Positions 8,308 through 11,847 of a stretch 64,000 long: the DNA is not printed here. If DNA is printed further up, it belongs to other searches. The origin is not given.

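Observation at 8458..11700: PRMT9-like tandem arginine methyltransferase in which both modules carry D-x-F-D in place of the double-E loop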

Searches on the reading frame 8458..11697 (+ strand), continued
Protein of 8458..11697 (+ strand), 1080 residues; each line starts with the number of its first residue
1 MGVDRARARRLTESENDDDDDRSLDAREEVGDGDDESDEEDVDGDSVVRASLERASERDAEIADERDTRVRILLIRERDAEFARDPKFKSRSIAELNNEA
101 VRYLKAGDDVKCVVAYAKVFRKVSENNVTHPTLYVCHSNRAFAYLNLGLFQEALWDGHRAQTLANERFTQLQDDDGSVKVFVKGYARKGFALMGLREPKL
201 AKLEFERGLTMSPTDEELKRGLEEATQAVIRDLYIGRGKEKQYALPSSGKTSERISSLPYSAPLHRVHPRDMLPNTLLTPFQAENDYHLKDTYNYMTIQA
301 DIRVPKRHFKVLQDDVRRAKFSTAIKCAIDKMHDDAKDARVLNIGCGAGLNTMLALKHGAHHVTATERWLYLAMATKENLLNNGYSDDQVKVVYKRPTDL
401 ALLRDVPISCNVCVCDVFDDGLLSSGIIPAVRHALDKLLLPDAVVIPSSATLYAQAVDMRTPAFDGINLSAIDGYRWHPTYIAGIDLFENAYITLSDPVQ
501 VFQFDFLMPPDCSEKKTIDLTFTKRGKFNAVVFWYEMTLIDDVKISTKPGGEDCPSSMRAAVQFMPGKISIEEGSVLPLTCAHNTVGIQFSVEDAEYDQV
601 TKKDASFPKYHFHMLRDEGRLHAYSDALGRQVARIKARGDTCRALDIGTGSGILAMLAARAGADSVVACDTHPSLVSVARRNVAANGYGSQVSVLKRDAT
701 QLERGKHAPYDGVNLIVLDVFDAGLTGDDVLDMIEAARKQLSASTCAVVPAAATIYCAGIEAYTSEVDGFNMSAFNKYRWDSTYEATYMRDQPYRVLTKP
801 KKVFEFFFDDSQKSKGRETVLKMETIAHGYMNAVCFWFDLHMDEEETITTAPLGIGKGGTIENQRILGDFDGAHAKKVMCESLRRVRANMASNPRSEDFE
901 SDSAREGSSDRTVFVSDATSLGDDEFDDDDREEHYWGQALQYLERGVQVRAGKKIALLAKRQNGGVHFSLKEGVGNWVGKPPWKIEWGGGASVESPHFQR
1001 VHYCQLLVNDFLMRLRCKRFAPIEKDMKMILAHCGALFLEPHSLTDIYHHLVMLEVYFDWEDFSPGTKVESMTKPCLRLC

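Call 27: predict_structure(alignment_id=A1)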
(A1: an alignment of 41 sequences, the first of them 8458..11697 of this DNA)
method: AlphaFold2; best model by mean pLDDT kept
length: 1080 residues; sequences in the alignment: 41
mean_pLDDT: 84.2   pTM: 0.73
mean pLDDT of the five models: 84.2, 83.6, 82.2, 81.5, 81.0
residues with pLDDT >= 90: 637; 70-90: 281; 50-70: 51; < 50: 111
segments of 3 or more residues with pLDDT < 50: 1-47, 238-270, 904-928, 987-990
pLDDT, mean of each block of 10 residues (from residue 1): 30 33 33 38 46 63 84 92 89 91 94 94 84 89 94 92 80 57 89 89 89 88 88 59 34 38 43 70 75 88 93 95 98 95 97 97 96 96 94 95 92 96 94 96 96 97 94 89 86 96 94 91 96 97 93 90 93 94 91 84 91 94 97 96 96 98 97 95 96 94 93 95 89 91 93 97 92 93 91 93 93 85 94 97 95 92 81 85 89 77 49 39 47 89 94 94 90 88 64 67 80 73 83 89 89 84 74 88
secondary structure, 60 per line:
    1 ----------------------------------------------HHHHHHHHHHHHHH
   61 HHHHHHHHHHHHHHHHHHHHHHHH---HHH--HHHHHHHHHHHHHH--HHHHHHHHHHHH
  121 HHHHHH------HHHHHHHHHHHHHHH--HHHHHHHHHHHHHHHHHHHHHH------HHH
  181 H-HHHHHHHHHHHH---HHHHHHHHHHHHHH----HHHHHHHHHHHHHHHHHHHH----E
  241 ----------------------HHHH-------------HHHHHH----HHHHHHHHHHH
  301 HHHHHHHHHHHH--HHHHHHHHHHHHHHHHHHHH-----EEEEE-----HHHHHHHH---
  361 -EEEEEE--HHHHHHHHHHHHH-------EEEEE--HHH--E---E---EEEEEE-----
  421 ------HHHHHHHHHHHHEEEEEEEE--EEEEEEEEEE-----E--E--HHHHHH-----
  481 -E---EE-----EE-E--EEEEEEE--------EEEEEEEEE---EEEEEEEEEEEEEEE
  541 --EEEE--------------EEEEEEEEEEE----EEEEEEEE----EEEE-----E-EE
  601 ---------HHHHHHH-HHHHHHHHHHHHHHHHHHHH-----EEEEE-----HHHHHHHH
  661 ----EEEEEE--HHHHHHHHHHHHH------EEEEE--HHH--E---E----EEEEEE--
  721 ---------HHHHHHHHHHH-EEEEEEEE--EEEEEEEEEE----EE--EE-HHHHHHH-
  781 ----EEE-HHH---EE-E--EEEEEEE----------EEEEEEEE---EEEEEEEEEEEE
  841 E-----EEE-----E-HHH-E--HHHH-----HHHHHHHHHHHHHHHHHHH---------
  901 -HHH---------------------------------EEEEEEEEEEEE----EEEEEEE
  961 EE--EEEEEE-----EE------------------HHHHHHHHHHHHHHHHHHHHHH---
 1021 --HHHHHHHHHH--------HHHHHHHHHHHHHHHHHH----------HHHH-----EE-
elements in order (helices of 4 or more, strands of 3 or more residues): H47-84 H93-106 H109-126 H133-147 H150-171 H178-181 H183-194 H198-211 H216-235 H263-266 H280-285 H290-312 H315-334 E340-344 H350-357 E362-367 H370-382 E390-394 E410-415 H427-438 E439-446 E449-458 H470-475 E499-505 E514-522 E526-540 E543-546 E561-571 E576-583 E588-591 H610-616 H618-637 E643-647 H653-660 E665-670 H673-685 E692-696 E713-718 H730-740 E742-749 E752-761 H773-779 E785-787 E801-807 E818-825 E829-841 E847-849 H864-867 H873-891 E938-949 E954-962 E965-970 H996-1017 H1023-1032 H1041-1058 H1069-1072

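Call 29: fold_search(model_id=the predicted structure, library=pdb)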
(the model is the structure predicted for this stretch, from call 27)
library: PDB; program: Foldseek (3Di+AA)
matches with E <= 10: 1946; with E <= 0.001: 322
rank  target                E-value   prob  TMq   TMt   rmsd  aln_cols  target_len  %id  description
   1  4c4a                  1.5e-37  1.00  0.44  0.70   7.6       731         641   19  Crystal structure of mouse protein arginine methyltransferase 7 in complex with SAH (released 2014-07-02)
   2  8rbk                  3.5e-35  1.00  0.39  0.53  22.6       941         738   15  Bos taurus PRMT9 in the presence of SAH (released 2024-12-11)
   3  6ogn                  1.1e-34  1.00  0.42  0.69   7.3       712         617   19  Crystal structure of mouse protein arginine methyltransferase 7 in complex with SGC8158 chemical probe (released 2019-04-17)
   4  3x0d                  8.3e-32  1.00  0.43  0.70   6.5       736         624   16  Crystal structure of C.elegans PRMT7 in complex with SAH (P43212) (released 2014-10-29)
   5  3wst_I                1.1e-31  1.00  0.43  0.68   6.6       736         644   16  Crystal structure of C.elegans PRMT7 in complex with SAH(P31) (released 2014-04-23)
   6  3wst_D                2.5e-31  1.00  0.43  0.68   6.5       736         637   16  Crystal structure of C.elegans PRMT7 in complex with SAH(P31) (released 2014-04-23)
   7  3wst_A                2.7e-31  1.00  0.42  0.67   6.7       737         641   16  Crystal structure of C.elegans PRMT7 in complex with SAH(P31) (released 2014-04-23)
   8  6pdm                  7.4e-31  1.00  0.41  0.66   8.3       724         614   17  Crystal structure of Human Protein Arginine Methyltransferase 9 (PRMT9) (released 2019-07-31)
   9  9ay9_C                9.7e-31  1.00  0.40  0.65   8.4       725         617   17  Co-crystal structure of human PRMT9 in complex with MRK-990 inhibitor (released 2024-12-04)
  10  3wst_B                1.5e-30  1.00  0.43  0.68   7.0       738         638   16  Crystal structure of C.elegans PRMT7 in complex with SAH(P31) (released 2014-04-23)
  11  9ay9_B                1.5e-30  1.00  0.41  0.65   8.2       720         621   17  Co-crystal structure of human PRMT9 in complex with MRK-990 inhibitor (released 2024-12-04)
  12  7rbq                  3.6e-30  1.00  0.41  0.67   8.2       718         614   17  Co-crystal structure of human PRMT9 in complex with MT556 inhibitor (released 2021-08-11)
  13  3wst_E                3.6e-30  1.00  0.42  0.67   6.7       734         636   17  Crystal structure of C.elegans PRMT7 in complex with SAH(P31) (released 2014-04-23)
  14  9ay9_A                3.7e-30  1.00  0.41  0.66   8.2       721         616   17  Co-crystal structure of human PRMT9 in complex with MRK-990 inhibitor (released 2024-12-04)
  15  3wst_G                4.7e-30  1.00  0.44  0.70   5.5       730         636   16  Crystal structure of C.elegans PRMT7 in complex with SAH(P31) (released 2014-04-23)
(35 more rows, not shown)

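Call 34: search_protein_representatives(alignment_id=A1)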
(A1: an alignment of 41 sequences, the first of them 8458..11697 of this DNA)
Query: 41 sequences, 1028 profile positions. Proteins with E-value up to 0.001 (for the whole library): 30967; up to 1e-10: 7593; up to 1e-30: 1257. The best 150 are listed.
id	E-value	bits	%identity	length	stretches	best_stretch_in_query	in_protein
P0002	0.0e+00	1697.7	-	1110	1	14-1028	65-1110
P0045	0.0e+00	1491.4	-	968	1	45-1027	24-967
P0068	0.0e+00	1343.3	-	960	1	53-1027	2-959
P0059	0.0e+00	1161.6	-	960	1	117-1026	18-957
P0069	0.0e+00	1019.2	-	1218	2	39-733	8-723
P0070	0.0e+00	1012.5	-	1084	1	24-1027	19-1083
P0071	3.9e-253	859.1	-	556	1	184-720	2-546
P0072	7.6e-251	851.6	-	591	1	53-608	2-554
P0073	1.7e-233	794.1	-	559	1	530-1028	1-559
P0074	1.2e-219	748.3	-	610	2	248-705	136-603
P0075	9.9e-202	689.0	-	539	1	320-748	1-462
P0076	5.7e-201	686.4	-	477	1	388-819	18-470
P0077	6.7e-197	673.0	-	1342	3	77-821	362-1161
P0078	1.1e-185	635.8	-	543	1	528-995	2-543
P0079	5.2e-183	627.0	-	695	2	251-821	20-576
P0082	1.8e-152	525.8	-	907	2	104-820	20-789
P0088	2.6e-140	485.6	-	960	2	54-826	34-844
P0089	2.6e-136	472.4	-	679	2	271-667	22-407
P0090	1.7e-135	469.7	-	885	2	45-821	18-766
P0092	2.5e-129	449.3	-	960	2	59-670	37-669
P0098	7.5e-122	424.5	-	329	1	683-1023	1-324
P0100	2.5e-121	422.8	-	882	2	34-821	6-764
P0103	3.5e-111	389.2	-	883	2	44-821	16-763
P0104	5.2e-111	388.6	-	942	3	243-778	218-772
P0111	1.3e-103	364.1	-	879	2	33-821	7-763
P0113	1.3e-102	360.9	-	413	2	459-821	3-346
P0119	2.2e-98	346.8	-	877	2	116-822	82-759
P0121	1.6e-97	344.0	-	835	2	248-821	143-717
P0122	5.6e-97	342.2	-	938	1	23-822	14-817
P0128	1.5e-94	334.1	-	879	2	109-821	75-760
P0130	1.2e-93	331.1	-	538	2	384-822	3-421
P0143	3.8e-88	312.9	-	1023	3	256-778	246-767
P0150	2.2e-85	303.8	-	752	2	273-821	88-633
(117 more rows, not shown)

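Call 38: list_cluster_members(proteins=[P0088, P0082, P0090, P0100, P0103, P0079, P0122, P0069, P0070, P0104])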
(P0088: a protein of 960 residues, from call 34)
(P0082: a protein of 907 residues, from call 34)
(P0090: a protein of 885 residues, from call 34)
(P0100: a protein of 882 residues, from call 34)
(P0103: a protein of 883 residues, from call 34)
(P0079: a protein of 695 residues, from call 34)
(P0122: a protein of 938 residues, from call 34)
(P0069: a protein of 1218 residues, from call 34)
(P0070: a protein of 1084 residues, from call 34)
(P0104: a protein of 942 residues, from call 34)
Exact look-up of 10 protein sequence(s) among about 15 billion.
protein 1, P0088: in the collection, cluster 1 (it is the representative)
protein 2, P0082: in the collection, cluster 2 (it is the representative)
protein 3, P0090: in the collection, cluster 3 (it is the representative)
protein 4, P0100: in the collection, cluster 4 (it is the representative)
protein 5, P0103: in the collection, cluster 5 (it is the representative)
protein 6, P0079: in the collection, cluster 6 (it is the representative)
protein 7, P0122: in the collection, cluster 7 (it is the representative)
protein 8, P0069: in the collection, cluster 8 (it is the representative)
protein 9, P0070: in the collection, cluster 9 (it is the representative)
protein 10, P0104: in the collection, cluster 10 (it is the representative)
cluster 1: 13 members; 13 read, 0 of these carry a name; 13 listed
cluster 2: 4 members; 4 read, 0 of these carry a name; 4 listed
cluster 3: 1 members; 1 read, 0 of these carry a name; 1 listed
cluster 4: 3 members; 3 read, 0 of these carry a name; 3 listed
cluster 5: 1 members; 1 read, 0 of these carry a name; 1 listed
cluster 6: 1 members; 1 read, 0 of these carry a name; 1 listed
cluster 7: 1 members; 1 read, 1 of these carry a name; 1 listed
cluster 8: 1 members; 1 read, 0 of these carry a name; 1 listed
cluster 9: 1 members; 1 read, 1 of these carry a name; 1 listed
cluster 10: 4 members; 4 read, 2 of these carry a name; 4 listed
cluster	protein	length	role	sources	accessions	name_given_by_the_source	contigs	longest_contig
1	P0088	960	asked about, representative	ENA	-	-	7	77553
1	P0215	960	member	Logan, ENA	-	-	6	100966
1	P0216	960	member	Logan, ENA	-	-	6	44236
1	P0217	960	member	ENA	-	-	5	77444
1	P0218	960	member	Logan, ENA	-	-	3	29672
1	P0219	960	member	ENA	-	-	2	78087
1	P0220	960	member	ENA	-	-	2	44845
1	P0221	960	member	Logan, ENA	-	-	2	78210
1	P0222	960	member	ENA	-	-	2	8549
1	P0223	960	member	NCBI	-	-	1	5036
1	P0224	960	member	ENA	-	-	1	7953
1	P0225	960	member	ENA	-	-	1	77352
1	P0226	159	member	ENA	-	-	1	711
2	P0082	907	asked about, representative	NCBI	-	-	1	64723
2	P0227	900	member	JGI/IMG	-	-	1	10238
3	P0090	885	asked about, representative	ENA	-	-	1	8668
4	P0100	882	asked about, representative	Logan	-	-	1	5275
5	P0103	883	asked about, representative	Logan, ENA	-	-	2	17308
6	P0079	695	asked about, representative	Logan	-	-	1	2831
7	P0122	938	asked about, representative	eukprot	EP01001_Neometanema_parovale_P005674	NODE_208_length_2940_cov_90.488108_g193_i0.p1 ...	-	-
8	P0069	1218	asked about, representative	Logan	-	-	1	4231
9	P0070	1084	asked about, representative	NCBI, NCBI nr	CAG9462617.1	unnamed protein product [Pedinophyceae sp. YPF-701]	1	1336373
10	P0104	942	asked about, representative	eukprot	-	CAMPEP_0184127762 /NCGR_PEP_ID=MMETSP0974-20121125/26236_1 /TAXON_ID=483370 ...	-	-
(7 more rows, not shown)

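Call 43: list_cluster_members(proteins=[P0067, P0111, P0113, P0130, P0150, P0119, P0121, P0128, P0092, P0089])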
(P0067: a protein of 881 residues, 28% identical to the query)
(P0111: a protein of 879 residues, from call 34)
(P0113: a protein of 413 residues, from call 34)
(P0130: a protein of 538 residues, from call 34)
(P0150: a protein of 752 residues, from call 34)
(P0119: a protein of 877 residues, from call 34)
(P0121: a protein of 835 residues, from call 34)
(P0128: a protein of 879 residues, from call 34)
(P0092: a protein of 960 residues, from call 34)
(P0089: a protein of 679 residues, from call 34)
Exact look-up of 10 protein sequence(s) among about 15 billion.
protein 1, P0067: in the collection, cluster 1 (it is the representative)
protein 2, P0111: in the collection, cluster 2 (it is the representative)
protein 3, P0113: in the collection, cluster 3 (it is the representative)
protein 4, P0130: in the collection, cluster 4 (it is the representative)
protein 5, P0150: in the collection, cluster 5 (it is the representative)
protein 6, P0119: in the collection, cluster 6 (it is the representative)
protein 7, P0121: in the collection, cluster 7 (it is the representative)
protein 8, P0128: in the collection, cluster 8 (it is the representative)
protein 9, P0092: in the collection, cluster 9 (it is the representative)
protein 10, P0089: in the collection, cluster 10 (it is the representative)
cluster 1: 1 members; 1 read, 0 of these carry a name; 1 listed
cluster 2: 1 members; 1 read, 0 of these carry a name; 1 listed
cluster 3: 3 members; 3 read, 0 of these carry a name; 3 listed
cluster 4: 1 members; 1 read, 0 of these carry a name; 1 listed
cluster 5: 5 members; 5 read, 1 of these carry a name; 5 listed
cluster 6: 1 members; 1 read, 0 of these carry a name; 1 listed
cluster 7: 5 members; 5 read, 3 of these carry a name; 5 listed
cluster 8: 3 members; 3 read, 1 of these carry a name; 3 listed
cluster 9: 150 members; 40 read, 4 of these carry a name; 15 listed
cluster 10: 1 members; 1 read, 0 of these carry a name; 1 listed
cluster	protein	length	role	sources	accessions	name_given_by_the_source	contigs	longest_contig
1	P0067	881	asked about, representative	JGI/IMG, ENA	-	-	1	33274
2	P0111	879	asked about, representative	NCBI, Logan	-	-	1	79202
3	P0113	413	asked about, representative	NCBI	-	-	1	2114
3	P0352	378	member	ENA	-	-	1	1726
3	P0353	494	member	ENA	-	-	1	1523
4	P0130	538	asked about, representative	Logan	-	-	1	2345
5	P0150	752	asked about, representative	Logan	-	-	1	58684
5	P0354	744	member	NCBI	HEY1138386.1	MAG TPA: hypothetical protein VGE64_12980 [Xanthomonadaceae bacterium]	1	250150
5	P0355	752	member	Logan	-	-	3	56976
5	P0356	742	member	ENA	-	-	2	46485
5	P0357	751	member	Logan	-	-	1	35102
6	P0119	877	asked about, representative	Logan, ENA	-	-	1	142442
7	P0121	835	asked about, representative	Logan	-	-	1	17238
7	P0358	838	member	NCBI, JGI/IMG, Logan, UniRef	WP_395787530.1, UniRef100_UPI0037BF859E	50S ribosomal protein L11 methyltransferase [Aquimonas sp.] | protein arginine N-methyltransferase 7 | 50S ribosomal protein L11 methyltransferase n=1 Tax=Aquimonas sp. TaxID=1872588 ...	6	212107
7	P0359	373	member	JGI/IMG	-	type II protein arginine methyltransferase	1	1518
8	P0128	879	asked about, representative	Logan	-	-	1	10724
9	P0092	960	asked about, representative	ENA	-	-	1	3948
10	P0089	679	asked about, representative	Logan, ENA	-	-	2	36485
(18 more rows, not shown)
